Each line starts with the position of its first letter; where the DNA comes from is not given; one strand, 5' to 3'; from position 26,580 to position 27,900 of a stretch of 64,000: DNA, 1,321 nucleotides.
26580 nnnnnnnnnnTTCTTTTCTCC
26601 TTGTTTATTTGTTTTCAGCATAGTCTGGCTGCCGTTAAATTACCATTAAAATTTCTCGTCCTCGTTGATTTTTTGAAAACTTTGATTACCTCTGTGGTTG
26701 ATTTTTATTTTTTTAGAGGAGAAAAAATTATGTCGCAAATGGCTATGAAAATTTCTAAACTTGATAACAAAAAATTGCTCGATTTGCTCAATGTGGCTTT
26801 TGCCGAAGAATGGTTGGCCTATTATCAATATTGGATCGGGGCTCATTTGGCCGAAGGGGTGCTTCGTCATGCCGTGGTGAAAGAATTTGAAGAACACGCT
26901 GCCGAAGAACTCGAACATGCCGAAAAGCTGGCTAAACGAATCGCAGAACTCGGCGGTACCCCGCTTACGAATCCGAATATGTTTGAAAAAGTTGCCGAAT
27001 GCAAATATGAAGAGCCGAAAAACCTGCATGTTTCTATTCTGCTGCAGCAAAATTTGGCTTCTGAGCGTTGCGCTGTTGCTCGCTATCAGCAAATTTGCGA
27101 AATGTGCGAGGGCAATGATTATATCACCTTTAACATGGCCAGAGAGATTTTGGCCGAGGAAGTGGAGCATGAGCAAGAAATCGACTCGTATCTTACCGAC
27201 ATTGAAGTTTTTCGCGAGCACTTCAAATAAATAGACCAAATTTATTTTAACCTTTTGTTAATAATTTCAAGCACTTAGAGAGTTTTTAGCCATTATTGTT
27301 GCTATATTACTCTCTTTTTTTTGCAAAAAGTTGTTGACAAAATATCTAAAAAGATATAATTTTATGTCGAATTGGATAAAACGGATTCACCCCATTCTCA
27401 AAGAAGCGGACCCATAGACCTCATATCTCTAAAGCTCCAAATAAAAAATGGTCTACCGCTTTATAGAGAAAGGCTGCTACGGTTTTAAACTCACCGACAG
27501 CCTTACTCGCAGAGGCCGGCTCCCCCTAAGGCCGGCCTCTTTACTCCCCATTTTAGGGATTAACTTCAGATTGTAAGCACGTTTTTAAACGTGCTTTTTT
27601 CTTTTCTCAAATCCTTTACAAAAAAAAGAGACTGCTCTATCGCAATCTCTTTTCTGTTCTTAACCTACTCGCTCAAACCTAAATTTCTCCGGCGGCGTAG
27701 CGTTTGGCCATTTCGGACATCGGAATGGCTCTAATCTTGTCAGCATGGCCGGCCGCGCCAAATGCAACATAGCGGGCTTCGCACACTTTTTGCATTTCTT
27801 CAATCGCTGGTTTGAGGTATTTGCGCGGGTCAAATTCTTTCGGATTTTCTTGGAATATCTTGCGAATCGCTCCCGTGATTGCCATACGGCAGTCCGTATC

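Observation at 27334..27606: Promoter- and terminator-bounded ~240-nt non-coding region between the ferritin-like gene and fba: candidate sRNA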

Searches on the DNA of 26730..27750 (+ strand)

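Call 6: search_rna_families(source=window, start=27150, end=27750, threshold=evalue, max_evalue=10, show_alignments=4)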
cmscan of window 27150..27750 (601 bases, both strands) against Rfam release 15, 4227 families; matches with E-value up to 10: 12.
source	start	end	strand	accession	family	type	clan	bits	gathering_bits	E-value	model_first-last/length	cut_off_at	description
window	27539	27611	+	RF00519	suhB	Gene; sRNA;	CL00108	23.8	41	0.012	1-77/77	no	Makes More Granules Regulator RNA (mmgR)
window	27550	27607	+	RF02425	SpF01_sRNA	Gene; sRNA;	-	20.3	55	3.9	1-80/80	no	Streptococcus sRNA SpF01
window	27577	27620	-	RF02418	Spd-sr07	Gene; sRNA;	-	19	55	2.6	1-63/63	no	Streptococcus sRNA Spd-sr07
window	27176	27269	-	RF00356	snoR32_R81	Gene; snRNA; snoRNA; CD-box;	-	18.9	45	8.9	1-98/98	no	Small nucleolar RNA R32/R81/Z41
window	27621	27699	-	RF00506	Thr_leader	Cis-reg; leader;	-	18.6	55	0.61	1-118/118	no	Threonine operon leader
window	27617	27666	-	RF04319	BTncRNA_FopS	Gene; sRNA;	-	16.5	56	6.8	25-71/71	no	Bacteroidetes FopS (family of paralogous sRNAs)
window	27527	27602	+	RF00513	Trp_leader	Cis-reg; leader;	-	16.1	41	2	1-100/100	no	Tryptophan operon leader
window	27564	27657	+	RF02377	SurA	Gene; sRNA;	-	15.6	100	0.077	1-279/279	no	SurA sRNA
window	27482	27541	+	RF01519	CC0196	Gene; sRNA;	-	15.4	35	0.72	1-58/58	no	Caulobacter sRNA CC0196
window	27564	27628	-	RF00805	mir-351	Gene; miRNA;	-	14.4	70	5.7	1-75/75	no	mir-351 microRNA precursor family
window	27558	27663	-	RF02158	NPPA-AS1_3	Gene; lncRNA;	-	11.3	55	6.8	1-108/108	no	NPPA antisense RNA 1 conserved region 3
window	27559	27648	-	RF01391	isrH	Gene; sRNA;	-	9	45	5.9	1-280/280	no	isrH Hfq binding RNA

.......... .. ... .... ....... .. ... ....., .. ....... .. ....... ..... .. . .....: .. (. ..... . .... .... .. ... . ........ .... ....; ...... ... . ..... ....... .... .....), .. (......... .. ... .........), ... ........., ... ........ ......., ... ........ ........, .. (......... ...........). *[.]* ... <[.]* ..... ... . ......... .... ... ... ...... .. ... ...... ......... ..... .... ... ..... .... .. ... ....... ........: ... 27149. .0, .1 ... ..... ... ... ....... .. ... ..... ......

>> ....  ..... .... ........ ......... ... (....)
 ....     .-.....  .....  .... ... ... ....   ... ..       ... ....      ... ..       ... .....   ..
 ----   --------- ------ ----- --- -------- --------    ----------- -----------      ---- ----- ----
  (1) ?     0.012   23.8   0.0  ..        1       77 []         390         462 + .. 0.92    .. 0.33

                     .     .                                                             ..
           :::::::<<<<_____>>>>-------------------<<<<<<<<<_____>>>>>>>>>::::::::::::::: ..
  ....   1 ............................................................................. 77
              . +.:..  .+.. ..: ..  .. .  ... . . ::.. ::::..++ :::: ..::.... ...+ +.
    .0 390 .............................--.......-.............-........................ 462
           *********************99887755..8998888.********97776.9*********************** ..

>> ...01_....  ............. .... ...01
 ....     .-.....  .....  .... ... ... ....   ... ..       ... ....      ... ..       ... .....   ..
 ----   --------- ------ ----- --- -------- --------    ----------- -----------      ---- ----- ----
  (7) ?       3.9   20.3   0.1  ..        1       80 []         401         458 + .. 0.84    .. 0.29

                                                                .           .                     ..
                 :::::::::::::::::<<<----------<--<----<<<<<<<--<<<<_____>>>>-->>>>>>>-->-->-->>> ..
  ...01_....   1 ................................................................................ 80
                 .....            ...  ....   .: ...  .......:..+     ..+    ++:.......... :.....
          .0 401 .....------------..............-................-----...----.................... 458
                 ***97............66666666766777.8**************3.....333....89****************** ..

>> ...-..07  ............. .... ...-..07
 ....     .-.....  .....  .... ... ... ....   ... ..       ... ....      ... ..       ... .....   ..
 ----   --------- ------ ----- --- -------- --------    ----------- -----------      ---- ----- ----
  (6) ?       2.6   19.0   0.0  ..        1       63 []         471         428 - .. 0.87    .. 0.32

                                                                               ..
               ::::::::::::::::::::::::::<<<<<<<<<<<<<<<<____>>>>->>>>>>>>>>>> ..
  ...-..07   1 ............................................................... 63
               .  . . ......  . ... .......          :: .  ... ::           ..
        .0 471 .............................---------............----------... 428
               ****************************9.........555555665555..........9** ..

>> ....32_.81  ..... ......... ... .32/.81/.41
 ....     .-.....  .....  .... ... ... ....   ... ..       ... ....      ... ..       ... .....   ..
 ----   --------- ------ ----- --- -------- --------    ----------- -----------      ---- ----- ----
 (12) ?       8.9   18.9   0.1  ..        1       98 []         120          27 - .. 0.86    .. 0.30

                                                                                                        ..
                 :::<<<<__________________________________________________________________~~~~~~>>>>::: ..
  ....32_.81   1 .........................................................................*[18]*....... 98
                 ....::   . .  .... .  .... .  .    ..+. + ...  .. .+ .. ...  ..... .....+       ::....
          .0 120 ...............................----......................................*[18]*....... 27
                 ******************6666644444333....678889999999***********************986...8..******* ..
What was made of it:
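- On Any Rfam 15 family (6S, SRP, tmRNA, alpha-r sRNAs, riboswitches and others): Only chance-level hits at E up to 10 on 27150-27750 (call 6).
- On mmgR/suhB (RF00519): 23.8 bits; the motif positions align to AACUUC--AGA (call 6).
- Closest known: mmgR / suhB. Same: An alphaproteobacterial sRNA model aligned to 27539-27611: a small hairpin, a linker and a terminator (call 6).
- Closest known: mmgR / suhB. Different: The family's CCUCCCU block aligns to AACUUC--AGA (call 6).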

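Call 41: build_rna_model(alignment_id=A4, structure=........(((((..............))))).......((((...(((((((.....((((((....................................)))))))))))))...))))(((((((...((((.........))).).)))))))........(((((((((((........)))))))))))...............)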
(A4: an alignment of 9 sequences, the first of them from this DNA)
Model R1 built from alignment A4 (9 sequences, 209 columns); structure: as given.
model positions 195; base pairs 44; branch points 3; effective number of sequences 1.97; information 0.591 bits per position. Calibrated on 0.2 Mb of random sequence (short: E-values are rough).
structure used (alignment columns):
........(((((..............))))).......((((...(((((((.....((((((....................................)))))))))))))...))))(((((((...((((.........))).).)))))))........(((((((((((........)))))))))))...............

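Call 42: search_with_rna_model(model_id=R1, sources=[window, L008, L009, L010, L011, L012, L013, L014, L015, L016, L017, L018, L019, L020, L021, L022, L023, L024, L025, L026, L027, L028, L029, L030, L031, L032, L033, L034, L035, L036, L037, L038, L039, L040, L041, L042, L043, L044, L045, L046, L047, L048, L049, L050, L051, L058, L060, L064, L066, L088, L090, L092, L096, L099, L101, L103, L104, L105, L106, L107], max_evalue=10, show_alignments=0)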
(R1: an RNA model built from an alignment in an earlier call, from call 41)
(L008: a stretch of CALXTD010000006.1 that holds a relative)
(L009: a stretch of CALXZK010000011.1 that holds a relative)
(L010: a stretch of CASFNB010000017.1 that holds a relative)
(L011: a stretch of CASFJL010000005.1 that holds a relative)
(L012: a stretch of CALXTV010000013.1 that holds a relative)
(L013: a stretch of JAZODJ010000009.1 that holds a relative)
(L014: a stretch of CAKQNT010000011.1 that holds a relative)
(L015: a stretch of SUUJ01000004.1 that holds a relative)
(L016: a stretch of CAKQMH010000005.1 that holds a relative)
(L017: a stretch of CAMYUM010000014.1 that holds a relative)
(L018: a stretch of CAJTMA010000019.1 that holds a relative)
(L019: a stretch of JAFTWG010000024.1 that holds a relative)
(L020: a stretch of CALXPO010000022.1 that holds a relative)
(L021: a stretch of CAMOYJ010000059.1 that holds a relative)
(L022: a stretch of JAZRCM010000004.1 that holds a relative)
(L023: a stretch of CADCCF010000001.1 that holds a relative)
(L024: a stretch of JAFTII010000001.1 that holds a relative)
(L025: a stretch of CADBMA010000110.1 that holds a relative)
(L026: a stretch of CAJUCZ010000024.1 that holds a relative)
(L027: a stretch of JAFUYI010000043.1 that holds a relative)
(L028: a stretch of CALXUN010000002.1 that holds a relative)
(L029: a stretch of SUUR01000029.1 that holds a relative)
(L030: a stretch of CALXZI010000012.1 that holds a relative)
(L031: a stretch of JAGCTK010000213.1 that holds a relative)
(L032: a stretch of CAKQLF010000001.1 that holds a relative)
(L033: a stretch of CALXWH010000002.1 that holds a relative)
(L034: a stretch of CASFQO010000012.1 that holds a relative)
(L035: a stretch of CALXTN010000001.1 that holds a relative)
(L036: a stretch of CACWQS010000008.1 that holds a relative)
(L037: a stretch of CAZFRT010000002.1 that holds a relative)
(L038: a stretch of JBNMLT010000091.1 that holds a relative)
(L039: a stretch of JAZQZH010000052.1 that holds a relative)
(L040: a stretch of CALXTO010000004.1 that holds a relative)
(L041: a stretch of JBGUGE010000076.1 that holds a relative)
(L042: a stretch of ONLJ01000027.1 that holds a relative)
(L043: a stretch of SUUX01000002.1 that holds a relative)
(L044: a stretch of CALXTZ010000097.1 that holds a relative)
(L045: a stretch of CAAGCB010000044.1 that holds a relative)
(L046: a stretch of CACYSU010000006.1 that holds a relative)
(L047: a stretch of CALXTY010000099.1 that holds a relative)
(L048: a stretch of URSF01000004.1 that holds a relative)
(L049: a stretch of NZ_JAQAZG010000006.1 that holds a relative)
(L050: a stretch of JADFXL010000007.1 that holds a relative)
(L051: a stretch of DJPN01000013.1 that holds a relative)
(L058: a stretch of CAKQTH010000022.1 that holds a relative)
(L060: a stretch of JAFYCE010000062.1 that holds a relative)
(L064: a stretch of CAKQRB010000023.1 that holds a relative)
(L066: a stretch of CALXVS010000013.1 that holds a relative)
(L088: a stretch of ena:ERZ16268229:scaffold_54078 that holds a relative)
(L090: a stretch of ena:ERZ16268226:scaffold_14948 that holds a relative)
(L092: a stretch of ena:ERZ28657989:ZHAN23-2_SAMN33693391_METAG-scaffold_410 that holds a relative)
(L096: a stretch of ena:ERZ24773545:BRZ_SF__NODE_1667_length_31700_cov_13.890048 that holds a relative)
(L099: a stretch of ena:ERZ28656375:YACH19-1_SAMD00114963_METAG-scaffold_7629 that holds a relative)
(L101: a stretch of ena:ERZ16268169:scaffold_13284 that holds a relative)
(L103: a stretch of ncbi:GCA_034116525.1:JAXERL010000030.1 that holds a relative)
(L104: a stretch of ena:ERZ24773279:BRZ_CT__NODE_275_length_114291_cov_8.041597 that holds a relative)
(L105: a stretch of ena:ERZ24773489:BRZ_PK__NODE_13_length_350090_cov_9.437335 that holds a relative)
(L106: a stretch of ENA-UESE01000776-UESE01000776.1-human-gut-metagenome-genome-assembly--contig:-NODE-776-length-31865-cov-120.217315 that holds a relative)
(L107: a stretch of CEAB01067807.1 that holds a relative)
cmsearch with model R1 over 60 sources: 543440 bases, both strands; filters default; matches with E-value up to 10: 22.
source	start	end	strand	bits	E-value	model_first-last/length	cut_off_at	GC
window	27361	27555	+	214.9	3.7e-47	1-195/195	no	0.46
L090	2370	2561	+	172.6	2.3e-37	1-195/195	no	0.45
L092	3607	3806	+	164.3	1.9e-35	1-195/195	no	0.38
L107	11729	11928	-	164.3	1.9e-35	1-195/195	no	0.38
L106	6406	6605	+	164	2.3e-35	1-195/195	no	0.37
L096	3619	3813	+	156.5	1.2e-33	1-195/195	no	0.4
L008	5720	5908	-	154.8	3.1e-33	1-195/195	no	0.41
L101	2714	2902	+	154.8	3.1e-33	1-195/195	no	0.41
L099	3169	3357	+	133.4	2.7e-28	1-195/195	no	0.47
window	31159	31329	+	18.6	0.1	1-195/195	no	0.35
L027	5451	5581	-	18.4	0.11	1-195/195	no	0.28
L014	6703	6848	-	16.7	0.28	1-195/195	no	0.32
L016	5062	5194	-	16.3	0.35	1-195/195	no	0.31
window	29702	29885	+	15.7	0.48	1-195/195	no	0.36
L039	2628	2810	-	15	0.7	1-195/195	no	0.35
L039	5014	5140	-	14.8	0.78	1-195/195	no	0.31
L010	5493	5606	+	14.4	0.93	1-195/195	no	0.29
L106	6546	6670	-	13.1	1.9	1-195/195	no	0.34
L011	2621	2693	+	12.6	2.5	9-109/195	no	0.22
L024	1774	1834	+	12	3.4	40-106/195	no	0.23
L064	3812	3926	-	11.9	3.7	1-195/195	no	0.39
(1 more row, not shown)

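Call 46: search_with_rna_model(model_id=R1, sources=[window, L001, L005, L007, L008, L090, L092, L093, L096, L097, L099, L106, L108, L109, L110, L111, L112, L088, L104], max_evalue=0.001, make_alignment=true)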
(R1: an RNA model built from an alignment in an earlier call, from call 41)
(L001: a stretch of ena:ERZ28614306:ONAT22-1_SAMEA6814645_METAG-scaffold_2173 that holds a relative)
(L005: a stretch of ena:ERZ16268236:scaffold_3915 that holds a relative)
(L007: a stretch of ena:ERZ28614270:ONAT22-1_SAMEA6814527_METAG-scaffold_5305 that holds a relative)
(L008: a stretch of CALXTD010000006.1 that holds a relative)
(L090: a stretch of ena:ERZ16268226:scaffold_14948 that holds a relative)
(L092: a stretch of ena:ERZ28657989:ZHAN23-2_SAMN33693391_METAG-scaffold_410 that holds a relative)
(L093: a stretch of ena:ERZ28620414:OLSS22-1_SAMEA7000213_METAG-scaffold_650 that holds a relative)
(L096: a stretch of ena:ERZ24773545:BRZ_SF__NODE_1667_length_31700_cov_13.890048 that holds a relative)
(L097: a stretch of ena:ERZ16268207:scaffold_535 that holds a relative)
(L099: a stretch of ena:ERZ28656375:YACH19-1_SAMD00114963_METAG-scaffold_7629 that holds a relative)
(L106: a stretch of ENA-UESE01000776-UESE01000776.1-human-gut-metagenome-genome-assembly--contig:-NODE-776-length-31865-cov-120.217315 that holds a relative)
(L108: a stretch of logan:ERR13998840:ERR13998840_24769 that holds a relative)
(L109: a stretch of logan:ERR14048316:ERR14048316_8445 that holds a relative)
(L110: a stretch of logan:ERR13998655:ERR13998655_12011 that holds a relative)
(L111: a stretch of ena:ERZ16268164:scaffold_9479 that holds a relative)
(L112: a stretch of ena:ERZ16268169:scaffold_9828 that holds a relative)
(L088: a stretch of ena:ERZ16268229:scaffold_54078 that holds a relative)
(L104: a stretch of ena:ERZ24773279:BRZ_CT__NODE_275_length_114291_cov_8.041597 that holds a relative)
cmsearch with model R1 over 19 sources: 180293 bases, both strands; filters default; matches with E-value up to 0.001: 17.
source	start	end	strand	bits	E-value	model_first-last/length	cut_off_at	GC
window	27361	27555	+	214.9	1.2e-47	1-195/195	no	0.46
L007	7174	7368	-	213.9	2.1e-47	1-195/195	no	0.45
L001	7174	7368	-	212.1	5.7e-47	1-195/195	no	0.45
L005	7174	7368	-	211.9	6.1e-47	1-195/195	no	0.45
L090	2370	2561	+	172.6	7.6e-38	1-195/195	no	0.45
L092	3607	3806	+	164.3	6.5e-36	1-195/195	no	0.38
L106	6406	6605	+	164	7.7e-36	1-195/195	no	0.37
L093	3606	3805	+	160.6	4.7e-35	1-195/195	no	0.38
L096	3619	3813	+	156.5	4.1e-34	1-195/195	no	0.4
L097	3620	3814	+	156.5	4.1e-34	1-195/195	no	0.4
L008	5720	5908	-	154.8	1e-33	1-195/195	no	0.41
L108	1944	2137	+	149.4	1.8e-32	1-195/195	no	0.44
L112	2636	2824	+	141.7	1.1e-30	1-195/195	no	0.41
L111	2635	2823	+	140.7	1.8e-30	1-195/195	no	0.41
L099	3169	3357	+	133.4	8.9e-29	1-195/195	no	0.47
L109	2680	2872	+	128.2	1.5e-27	1-195/195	no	0.4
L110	1894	2086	+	128.2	1.5e-27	1-195/195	no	0.4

Alignment A5: 17 matches aligned to the model, 212 columns, each read 5' to 3' on its own strand. Consensus structure (alignment columns), stored with it:
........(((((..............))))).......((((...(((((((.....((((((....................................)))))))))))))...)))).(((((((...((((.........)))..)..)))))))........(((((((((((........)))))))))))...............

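Call 60: search_rna_families(sources=[L090, L092, L096, L099, L108, L110, L112, L088, L104], threshold=evalue, max_evalue=5)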
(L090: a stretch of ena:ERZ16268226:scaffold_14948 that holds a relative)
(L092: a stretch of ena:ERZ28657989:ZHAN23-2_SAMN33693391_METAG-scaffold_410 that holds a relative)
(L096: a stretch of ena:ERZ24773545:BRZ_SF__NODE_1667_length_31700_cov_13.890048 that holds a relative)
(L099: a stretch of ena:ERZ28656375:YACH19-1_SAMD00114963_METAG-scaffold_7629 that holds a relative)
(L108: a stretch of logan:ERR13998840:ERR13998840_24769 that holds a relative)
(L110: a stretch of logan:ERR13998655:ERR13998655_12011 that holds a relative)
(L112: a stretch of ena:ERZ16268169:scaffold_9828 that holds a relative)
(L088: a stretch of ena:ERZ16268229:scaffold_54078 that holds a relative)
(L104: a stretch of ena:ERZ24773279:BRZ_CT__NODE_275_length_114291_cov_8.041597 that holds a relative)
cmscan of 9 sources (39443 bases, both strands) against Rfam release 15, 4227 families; matches with E-value up to 5: 13.
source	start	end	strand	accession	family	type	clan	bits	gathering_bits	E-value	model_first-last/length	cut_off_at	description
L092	1375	1458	+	RF01859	Phe_leader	Cis-reg; leader;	-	30.9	55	0.23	1-125/125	no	Phenylalanine leader peptide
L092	1357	1466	-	RF01808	MicX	Gene; sRNA;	-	28.4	75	0.016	1-194/194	no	MicX Vibrio cholerae sRNA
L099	3064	3124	+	RF02495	ohsC_RNA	Gene; antitoxin;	-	28.2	50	2.4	1-77/77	no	Oppression of Hydrophobic ORF by sRNA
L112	417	466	-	RF03735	mir-1502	Gene; miRNA;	-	28.1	66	1.4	1-59/59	no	mir-1502 microRNA precursor family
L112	418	467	+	RF03735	mir-1502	Gene; miRNA;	-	28.1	66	1.4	1-59/59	no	mir-1502 microRNA precursor family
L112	403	483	+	RF00834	mir-268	Gene; miRNA;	-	25.3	47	1.6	1-89/89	no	mir-268 microRNA precursor family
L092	1390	1456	+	RF02057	STnc40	Gene; sRNA;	-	24.8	45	3.6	1-70/70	no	Salmonella enterica sRNA STnc40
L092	1424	1482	-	RF02063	STnc350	Gene; sRNA;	-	23.6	60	3.4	1-68/68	no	Salmonella enterica sRNA STnc350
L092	3759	3858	-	RF00516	ylbH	Cis-reg; leader;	-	23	50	0.72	1-122/122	no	ylbH leader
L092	6399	6485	-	RF03472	mir-623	Gene; miRNA;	-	22.1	70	3.4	1-87/87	no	mir-623 microRNA precursor family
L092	1380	1452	+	RF02503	Atu_C9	Gene; sRNA;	-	20.7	40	0.17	113-192/192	no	Rhizobiales sRNA Atu_C9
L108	218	263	-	RF01306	sR52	Gene; snRNA; snoRNA; CD-box;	-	20.6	50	3.7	1-60/60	no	Small nucleolar RNA sR52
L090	19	196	-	RF01808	MicX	Gene; sRNA;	-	19.6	75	3.6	1-194/194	no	MicX Vibrio cholerae sRNA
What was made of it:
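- On Any Rfam 15 family (6S, SRP, tmRNA, alpha-r sRNAs, riboswitches and others): No hit on the RNA in nine orthologous or related loci (call 60).
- Closest known: mmgR / suhB. Different: Nothing similar appears in the nine orthologous loci (call 60).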

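Call 71: build_rna_model(alignment_id=A5, structure=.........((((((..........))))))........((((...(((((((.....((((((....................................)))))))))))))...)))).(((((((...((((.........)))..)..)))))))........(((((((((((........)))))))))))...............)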
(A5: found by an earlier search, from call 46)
Model R2 built from alignment A5 (17 sequences, 212 columns); structure: as given.
model positions 195; base pairs 45; branch points 3; effective number of sequences 1.98; information 0.59 bits per position. Calibrated on 0.2 Mb of random sequence (short: E-values are rough).
structure used (alignment columns):
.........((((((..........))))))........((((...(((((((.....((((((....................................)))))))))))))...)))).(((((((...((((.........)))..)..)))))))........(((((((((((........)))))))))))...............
